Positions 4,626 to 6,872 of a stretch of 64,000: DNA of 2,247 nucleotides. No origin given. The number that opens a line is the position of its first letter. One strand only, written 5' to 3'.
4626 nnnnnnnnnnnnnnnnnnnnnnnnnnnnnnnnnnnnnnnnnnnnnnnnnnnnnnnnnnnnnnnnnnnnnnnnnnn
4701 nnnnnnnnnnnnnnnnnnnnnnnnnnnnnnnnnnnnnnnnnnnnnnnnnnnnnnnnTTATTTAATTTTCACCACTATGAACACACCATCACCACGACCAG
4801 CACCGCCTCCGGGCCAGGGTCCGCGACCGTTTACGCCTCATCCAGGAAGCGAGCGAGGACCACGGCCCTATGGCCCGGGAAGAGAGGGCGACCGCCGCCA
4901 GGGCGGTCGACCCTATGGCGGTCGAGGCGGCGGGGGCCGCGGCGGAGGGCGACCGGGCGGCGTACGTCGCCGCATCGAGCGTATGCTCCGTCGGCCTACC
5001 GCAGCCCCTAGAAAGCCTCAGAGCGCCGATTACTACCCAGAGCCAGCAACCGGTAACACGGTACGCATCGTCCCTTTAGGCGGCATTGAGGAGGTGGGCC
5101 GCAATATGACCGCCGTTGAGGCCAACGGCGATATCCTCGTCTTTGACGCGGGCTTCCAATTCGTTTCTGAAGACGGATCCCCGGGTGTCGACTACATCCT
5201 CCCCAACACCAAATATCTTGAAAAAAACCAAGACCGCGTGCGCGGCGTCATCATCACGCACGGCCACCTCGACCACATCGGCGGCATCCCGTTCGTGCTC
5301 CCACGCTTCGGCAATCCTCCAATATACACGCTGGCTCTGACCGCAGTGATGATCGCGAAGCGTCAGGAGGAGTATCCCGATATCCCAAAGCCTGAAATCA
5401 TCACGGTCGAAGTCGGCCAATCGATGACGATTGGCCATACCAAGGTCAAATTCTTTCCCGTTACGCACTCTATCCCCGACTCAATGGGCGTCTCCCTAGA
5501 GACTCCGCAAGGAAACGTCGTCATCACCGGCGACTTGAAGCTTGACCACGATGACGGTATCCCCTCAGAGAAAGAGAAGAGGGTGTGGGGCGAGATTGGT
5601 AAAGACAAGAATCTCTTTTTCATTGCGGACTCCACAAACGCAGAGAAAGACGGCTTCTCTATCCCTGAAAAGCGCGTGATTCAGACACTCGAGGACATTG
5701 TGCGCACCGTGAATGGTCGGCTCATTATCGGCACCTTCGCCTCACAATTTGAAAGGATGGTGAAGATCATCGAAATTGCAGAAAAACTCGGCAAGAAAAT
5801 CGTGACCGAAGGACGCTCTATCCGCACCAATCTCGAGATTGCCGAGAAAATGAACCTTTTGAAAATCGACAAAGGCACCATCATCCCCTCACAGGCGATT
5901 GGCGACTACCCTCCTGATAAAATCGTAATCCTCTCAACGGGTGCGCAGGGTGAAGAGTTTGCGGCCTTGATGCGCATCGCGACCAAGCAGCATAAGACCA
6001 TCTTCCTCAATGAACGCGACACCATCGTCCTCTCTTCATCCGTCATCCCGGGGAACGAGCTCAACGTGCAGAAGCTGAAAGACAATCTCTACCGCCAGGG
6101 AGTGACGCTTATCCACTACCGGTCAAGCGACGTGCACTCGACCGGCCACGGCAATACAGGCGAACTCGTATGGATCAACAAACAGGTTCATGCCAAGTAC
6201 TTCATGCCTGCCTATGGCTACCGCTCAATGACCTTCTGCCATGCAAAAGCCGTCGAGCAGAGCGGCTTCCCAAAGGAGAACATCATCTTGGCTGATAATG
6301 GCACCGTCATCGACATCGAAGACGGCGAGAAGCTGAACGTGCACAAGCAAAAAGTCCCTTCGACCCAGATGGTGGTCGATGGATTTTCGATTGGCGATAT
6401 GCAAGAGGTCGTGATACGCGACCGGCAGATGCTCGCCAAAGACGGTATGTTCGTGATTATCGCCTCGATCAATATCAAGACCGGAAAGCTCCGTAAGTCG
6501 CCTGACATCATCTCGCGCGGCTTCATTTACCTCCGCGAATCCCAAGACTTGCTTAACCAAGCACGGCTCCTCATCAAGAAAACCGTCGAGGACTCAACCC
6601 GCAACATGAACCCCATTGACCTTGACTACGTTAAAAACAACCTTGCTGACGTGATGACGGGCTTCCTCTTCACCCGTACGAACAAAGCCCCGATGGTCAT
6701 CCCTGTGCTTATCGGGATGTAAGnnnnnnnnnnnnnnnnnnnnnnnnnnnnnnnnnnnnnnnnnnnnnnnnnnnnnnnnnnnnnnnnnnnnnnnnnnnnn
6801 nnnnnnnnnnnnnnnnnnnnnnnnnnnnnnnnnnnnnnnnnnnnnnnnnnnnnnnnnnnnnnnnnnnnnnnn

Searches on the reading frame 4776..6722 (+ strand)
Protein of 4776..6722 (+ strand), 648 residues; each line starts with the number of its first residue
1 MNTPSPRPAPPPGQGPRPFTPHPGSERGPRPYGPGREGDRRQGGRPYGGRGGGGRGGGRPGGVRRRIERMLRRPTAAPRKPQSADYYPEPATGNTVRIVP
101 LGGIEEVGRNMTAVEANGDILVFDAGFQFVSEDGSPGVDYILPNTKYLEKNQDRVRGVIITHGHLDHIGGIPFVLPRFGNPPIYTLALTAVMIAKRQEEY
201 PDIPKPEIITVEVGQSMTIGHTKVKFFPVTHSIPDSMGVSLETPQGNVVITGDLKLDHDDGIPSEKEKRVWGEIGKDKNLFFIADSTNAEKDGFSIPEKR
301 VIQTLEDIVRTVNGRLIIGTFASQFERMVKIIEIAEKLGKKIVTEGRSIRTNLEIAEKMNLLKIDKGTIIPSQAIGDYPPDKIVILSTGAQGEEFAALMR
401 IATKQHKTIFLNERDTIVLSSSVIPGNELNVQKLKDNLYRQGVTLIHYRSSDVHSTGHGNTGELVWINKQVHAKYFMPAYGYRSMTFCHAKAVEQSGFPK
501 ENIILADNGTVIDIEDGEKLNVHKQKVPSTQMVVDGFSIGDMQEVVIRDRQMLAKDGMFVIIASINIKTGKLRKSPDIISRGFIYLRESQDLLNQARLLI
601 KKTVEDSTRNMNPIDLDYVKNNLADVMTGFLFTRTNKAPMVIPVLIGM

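Call 4: search_protein_families(library=pfam, proteins=[window:4776-6722:+])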
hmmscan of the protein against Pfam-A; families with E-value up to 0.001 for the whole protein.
window:4776-6722:+ (648 aa): 4 families
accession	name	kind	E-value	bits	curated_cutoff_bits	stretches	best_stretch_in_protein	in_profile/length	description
PF22505.1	RNase_J_b_CASP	-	1.2e-39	135.4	27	1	313-438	1-126/126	Ribonuclease J, beta-CASP domain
PF17770.6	RNase_J_C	-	1.6e-22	80.8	23.8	1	546-646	1-100/102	Ribonuclease J C-terminal domain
PF00753.33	Lactamase_B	-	8.1e-17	62.2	22.7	1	107-262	4-158/196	Metallo-beta-lactamase superfamily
PF12706.13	Lactamase_B_2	-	1.3e-12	48.2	27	1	145-258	22-147/200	Beta-lactamase superfamily domain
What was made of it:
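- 4776..6722 (+): RNase J: a conserved backbone gene that bounds the slot on the other side; its stop lies 1 bp from the desaturase stop. Pfam RNase_J_b_CASP and RNase_J_C (call 4).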

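Call 40: find_related_loci(query=window:5076-6722:+, collection=metagenome_contigs, flank=8000)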
Query window:5076-6722:+ (548 aa) in metagenome_contigs; peptide patterns used: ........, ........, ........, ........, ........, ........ (x = any residue, [..] = any of these).
263 stretches matched a pattern; 145 encode a relative of the query (tblastn E <= 1e-3); the best 80 are kept; 80 distinct loci.
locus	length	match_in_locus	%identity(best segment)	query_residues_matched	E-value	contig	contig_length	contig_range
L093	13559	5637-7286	86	1-548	0e+0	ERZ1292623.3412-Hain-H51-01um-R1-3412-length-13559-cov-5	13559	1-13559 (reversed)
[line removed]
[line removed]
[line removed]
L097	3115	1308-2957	86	1-548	0e+0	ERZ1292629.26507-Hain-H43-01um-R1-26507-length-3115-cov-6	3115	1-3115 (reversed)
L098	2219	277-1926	86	1-548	0e+0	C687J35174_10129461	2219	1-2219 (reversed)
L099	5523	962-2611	86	1-548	0e+0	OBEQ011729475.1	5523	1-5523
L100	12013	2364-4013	85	1-548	0e+0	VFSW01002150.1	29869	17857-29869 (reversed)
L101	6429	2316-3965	86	1-548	0e+0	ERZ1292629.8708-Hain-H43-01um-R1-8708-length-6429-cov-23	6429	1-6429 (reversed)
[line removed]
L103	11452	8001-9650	86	1-548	0e+0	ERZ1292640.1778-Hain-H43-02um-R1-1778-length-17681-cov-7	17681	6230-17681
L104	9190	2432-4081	85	1-548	0e+0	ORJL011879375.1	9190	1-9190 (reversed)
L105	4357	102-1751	85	1-548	0e+0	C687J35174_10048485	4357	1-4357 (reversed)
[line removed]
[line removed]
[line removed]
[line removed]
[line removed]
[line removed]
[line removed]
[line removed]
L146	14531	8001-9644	81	1-548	0e+0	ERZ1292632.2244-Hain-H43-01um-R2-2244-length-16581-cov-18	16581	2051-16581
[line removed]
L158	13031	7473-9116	80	1-548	0e+0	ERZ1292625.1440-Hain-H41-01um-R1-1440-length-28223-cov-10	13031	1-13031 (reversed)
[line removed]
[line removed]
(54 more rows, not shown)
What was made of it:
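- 4776..6722 (+): Relatives are 75-93% identical in 80 loci (call 40).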

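Call 44: search_protein_families(library=pfam, proteins=[L093:7351-8505:+, L162:9690-10013:+, L146:9965-10222:+, L119:7689-8336:-, L099:2942-3559:-, L100:4585-5922:-, L100:5924-8290:-, L100:8302-8808:-, L104:4147-4983:+, L130:5267-6724:-], max_evalue=0.001)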
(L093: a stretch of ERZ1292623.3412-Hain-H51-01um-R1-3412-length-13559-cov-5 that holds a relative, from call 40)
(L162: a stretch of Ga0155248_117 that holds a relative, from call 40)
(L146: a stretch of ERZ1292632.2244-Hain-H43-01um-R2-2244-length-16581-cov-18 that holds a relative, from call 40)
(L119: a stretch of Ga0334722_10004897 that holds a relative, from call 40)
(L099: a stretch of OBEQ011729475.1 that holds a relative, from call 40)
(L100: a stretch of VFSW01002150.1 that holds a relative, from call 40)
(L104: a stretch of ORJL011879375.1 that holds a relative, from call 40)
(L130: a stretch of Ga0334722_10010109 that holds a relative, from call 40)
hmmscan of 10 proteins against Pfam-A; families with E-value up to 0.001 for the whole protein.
L093:7351-8505:+ (384 aa): 1 family
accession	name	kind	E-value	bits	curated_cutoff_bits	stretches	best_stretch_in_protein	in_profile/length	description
PF07690.21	MFS_1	-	1.1e-22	80.9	33.4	2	7-311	1-311/347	Major Facilitator Superfamily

L162:9690-10013:+ (107 aa): 0 families

L146:9965-10222:+ (85 aa): 0 families

L119:7689-8336:- (215 aa): 0 families

L099:2942-3559:- (205 aa): 9 families
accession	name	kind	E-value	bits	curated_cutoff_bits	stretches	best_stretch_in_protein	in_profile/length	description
PF00625.27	Guanylate_kin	-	5.4e-12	46.2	25.2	1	18-200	2-175/182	Guanylate kinase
PF13238.12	AAA_18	-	8.1e-07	30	29.4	1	22-168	2-123/128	AAA domain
PF13191.12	AAA_16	-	3.3e-05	24.9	32.6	1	14-52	20-58/167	AAA ATPase domain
PF00005.33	ABC_tran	-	5.2e-05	24.3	25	1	16-53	9-46/137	ABC transporter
PF13401.12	AAA_22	-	6.3e-05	23.7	27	1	19-56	6-45/130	AAA domain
PF05496.18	RuvB_N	-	6.8e-05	23.1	27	1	5-48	21-63/159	Holliday junction DNA helicase RuvB P-loop domain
PF07728.20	AAA_5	-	7.8e-05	23.1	22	1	22-67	3-48/139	AAA domain (dynein-related subfamily)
PF24883.2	NPHP3_N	-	0.00074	20.2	24.8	0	18-51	22-55/164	Nephrocystin 3, N-terminal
PF02223.23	Thymidylate_kin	-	0.00083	19.5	27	0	25-68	3-45/185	Thymidylate kinase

L100:4585-5922:- (445 aa): 2 families
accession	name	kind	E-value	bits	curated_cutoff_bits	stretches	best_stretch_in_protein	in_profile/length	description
PF13631.11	Cytochrom_B_N_2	-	2.7e-12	47.4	27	1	86-237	2-165/169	Cytochrome b(N-terminal)/b6/petB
PF00033.24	Cytochrome_B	-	1e-06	29.1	27.2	1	36-190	11-186/189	Cytochrome b/b6/petB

L100:5924-8290:- (788 aa): 5 families
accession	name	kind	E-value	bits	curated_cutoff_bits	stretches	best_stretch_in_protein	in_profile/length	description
PF00122.25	E1-E2_ATPase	-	8.2e-41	139.9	28.1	1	95-270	5-180/181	E1-E2 ATPase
PF00702.32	Hydrolase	-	1.4e-17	65.1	26.4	1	289-546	3-191/191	haloacid dehalogenase-like hydrolase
PF00690.31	Cation_ATPase_N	-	2.7e-07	30.6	20.4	1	4-52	20-69/69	Cation transporter/ATPase, N-terminus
PF08282.18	Hydrolase_3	-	1.9e-05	25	20.9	1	529-566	206-243/255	haloacid dehalogenase-like hydrolase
PF12710.13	HAD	-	0.00029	21.7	27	1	400-541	42-187/189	haloacid dehalogenase-like hydrolase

L100:8302-8808:- (168 aa): 0 families

L104:4147-4983:+ (278 aa): 0 families

L130:5267-6724:- (485 aa): 0 families

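Call 45: search_protein_families(library=pfam, proteins=[L141:9761-10537:-, L155:9741-10466:-, L155:11541-12581:-, L158:9758-10564:-, L158:10561-11208:-, L123:9790-10413:+, L122:2335-2937:+, L120:7838-8317:-, L100:4157-4588:+, L172:1957-2361:+], max_evalue=0.001)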
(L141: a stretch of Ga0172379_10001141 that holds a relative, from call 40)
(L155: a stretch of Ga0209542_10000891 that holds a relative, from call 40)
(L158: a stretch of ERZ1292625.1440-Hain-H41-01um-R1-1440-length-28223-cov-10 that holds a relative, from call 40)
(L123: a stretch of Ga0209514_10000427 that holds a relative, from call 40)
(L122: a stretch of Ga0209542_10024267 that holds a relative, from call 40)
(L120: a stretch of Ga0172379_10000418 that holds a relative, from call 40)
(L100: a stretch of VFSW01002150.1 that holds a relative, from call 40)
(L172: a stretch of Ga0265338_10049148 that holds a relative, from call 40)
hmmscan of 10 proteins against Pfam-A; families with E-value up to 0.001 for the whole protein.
L141:9761-10537:- (258 aa): 0 families

L155:9741-10466:- (241 aa): 0 families

L155:11541-12581:- (346 aa): 1 family
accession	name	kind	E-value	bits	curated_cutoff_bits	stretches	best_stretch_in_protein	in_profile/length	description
PF18915.5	DUF5667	-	1.8e-22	80.1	27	1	32-141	2-99/99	Domain of unknown function (DUF5667)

L158:9758-10564:- (268 aa): 0 families

L158:10561-11208:- (215 aa): 0 families

L123:9790-10413:+ (207 aa): 0 families

L122:2335-2937:+ (200 aa): 0 families

L120:7838-8317:- (159 aa): 1 family
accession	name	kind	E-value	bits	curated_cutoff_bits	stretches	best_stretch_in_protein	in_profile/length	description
PF07963.17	N_methyl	-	9.1e-09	35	21.2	1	3-29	1-27/27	Prokaryotic N-terminal methylation motif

L100:4157-4588:+ (143 aa): 0 families

L172:1957-2361:+ (134 aa): 0 families
